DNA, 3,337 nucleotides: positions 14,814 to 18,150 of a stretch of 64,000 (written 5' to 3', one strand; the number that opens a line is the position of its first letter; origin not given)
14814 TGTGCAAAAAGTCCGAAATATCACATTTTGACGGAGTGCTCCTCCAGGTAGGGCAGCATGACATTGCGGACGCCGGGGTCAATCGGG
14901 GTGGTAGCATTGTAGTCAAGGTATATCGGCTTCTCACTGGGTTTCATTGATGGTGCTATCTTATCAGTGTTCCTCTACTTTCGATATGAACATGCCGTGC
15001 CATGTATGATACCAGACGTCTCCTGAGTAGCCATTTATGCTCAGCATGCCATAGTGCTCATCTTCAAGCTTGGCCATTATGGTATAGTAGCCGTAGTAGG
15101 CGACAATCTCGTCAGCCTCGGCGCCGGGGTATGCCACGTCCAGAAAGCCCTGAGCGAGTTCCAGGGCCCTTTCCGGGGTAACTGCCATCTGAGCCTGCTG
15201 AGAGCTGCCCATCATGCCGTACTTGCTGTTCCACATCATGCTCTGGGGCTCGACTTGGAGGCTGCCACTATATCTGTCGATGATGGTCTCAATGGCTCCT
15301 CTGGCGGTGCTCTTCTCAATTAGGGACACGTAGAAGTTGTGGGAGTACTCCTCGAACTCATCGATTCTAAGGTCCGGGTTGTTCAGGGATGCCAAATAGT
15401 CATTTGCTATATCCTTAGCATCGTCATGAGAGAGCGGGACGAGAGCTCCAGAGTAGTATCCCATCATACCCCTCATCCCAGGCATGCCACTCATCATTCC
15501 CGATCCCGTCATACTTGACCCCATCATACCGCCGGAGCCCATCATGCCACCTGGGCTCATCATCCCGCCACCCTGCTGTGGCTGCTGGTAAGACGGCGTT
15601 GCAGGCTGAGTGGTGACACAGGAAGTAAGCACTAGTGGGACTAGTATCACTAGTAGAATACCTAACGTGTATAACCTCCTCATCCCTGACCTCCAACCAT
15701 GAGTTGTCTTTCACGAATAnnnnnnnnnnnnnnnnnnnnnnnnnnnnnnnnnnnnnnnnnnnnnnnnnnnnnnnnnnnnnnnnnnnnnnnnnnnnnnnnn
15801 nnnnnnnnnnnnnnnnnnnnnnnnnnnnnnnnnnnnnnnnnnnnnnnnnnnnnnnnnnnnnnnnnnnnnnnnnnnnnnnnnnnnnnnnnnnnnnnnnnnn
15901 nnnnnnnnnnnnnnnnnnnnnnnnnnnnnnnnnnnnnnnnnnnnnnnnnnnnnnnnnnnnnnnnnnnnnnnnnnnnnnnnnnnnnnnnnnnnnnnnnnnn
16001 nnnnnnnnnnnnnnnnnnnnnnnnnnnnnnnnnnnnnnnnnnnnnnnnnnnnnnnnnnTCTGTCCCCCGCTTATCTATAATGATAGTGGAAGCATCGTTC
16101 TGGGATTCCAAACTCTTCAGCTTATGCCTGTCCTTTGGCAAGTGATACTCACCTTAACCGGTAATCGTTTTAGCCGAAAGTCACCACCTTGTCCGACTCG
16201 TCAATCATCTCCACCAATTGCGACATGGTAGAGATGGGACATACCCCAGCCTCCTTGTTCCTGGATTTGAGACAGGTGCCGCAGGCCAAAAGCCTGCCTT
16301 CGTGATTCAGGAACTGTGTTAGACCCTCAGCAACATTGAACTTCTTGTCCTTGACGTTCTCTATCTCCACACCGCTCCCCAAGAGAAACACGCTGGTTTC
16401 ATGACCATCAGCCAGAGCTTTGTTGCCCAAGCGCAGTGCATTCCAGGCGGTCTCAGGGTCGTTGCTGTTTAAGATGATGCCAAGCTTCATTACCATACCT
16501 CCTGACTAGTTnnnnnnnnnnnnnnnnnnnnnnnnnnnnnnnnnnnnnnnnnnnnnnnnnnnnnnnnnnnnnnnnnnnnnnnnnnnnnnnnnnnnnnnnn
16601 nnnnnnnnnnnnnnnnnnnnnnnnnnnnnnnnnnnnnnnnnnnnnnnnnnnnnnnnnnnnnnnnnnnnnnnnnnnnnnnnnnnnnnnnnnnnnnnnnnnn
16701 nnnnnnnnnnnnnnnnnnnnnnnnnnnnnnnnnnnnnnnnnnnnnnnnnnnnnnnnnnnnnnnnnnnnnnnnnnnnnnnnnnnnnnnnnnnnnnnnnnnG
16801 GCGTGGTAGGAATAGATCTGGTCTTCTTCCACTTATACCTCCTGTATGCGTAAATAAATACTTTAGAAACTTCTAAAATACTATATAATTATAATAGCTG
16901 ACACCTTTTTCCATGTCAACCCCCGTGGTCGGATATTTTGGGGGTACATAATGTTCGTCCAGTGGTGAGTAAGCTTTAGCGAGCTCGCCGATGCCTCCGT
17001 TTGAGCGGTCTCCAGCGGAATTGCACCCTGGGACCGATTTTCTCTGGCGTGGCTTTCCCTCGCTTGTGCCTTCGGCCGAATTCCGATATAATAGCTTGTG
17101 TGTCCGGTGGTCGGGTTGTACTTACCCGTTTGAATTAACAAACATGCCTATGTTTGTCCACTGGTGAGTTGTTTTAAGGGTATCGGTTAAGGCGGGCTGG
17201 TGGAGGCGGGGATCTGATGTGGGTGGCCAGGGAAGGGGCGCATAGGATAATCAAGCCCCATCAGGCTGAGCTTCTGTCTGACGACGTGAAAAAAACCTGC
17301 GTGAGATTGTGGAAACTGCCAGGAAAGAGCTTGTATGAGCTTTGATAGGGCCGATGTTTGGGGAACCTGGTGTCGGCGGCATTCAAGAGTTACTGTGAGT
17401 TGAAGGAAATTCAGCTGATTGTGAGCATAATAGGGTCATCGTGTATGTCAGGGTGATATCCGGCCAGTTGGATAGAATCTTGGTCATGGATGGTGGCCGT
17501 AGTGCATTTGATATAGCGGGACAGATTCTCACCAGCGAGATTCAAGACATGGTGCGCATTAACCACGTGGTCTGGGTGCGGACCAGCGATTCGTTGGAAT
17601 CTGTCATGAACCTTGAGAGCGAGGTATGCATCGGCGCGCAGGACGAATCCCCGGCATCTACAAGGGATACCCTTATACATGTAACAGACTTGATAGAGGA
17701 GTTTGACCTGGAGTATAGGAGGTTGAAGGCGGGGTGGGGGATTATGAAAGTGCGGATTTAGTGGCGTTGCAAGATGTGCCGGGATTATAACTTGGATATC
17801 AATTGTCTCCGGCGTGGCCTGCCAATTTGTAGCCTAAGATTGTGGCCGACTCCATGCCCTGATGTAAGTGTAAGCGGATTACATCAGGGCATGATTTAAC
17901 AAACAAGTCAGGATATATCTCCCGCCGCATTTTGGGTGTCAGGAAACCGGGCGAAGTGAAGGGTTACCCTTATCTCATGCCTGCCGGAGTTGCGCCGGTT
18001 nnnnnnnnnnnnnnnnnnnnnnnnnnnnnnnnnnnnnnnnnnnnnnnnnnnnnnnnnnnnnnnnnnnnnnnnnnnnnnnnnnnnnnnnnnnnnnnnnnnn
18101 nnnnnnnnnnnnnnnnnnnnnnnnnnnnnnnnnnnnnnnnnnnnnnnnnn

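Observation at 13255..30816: About 17.5 kb mosaic accessory region wedged between dnaN and a truncated Fe-S gene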

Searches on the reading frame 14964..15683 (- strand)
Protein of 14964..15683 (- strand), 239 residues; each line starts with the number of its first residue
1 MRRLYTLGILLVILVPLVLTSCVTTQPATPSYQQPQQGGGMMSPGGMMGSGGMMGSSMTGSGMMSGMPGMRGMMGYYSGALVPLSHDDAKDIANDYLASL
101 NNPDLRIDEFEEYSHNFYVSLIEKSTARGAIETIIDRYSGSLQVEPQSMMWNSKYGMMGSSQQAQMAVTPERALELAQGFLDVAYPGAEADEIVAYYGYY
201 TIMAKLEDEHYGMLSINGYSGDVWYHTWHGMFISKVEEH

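Call 11: search_protein_families(library=pfam, proteins=[window:14964-15683:-], max_evalue=0.01)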
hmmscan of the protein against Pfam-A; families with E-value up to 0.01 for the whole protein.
window:14964-15683:- (239 aa): 0 families

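Call 31: search_protein_families(library=ncbifam, proteins=[window:14964-15683:-], max_evalue=0.00001)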
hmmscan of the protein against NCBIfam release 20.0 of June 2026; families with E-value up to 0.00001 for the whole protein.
window:14964-15683:- (239 aa): 0 families

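Call 68: find_related_loci(query=window:14964-15683:-, collection=metagenome_contigs, flank=10000)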
Query window:14964-15683:- (239 aa) in metagenome_contigs; peptide patterns used: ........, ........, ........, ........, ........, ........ (x = any residue, [..] = any of these).
240 stretches matched a pattern; 84 encode a relative of the query (tblastn E <= 1e-3); the best 80 are kept; 80 distinct loci.
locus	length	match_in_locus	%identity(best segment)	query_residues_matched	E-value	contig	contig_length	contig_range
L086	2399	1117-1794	72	1-238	3e-104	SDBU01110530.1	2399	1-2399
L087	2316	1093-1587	81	75-239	4e-94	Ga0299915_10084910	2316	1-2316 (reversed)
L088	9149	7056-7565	79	70-239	2e-90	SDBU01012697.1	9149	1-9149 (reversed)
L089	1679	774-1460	62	9-238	2e-94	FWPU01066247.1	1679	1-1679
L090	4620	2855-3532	60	12-238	3e-87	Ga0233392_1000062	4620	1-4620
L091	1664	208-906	71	1-233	5e-92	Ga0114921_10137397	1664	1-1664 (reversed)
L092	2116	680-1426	63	1-238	8e-91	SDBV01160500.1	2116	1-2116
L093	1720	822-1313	77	76-239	4e-91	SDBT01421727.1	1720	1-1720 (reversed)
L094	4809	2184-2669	80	76-237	3e-86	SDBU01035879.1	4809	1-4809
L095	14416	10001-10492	77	76-239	1e-85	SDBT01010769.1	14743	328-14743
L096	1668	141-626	77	78-239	4e-90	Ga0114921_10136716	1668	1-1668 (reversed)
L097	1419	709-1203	79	75-239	3e-91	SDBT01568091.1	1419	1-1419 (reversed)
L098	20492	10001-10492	77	76-239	6e-85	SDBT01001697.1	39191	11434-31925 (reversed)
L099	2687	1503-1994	77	76-239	8e-87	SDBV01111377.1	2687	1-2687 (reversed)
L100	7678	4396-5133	63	1-238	3e-85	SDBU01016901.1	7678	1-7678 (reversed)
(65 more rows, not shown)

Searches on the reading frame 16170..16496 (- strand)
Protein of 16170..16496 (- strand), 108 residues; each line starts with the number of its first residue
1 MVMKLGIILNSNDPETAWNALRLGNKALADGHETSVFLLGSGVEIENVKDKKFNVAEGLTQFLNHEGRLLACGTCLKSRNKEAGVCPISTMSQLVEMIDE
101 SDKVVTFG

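Call 11: search_protein_families(library=pfam, proteins=[window:16170-16496:-], max_evalue=0.01)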
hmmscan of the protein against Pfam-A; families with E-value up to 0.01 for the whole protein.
window:16170-16496:- (108 aa): 1 family
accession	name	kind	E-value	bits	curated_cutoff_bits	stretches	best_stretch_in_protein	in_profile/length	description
PF02635.20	DsrE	-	9.9e-13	48.7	22.7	1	3-107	1-116/116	DsrE/DsrF-like family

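Call 25: find_encoding_contigs(protein=window:16170-16496:-, flank=10000, max_places=10)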
Protein window:16170-16496:- (108 aa): no gene with exactly this product is on record in the collection.

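Call 31: search_protein_families(library=ncbifam, proteins=[window:16170-16496:-], max_evalue=0.00001)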
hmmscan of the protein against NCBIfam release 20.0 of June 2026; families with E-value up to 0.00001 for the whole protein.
window:16170-16496:- (108 aa): 0 families

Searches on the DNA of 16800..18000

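Call 54: search_rna_families(source=window, start=16800, end=18000, threshold=evalue, max_evalue=1)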
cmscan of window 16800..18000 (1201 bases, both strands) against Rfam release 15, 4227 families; matches with E-value up to 1: 1.
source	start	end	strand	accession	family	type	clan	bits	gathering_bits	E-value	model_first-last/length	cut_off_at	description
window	17837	17909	-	RF00827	mir-77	Gene; miRNA;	-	17.5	83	1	1-89/89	no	mir-77 microRNA precursor family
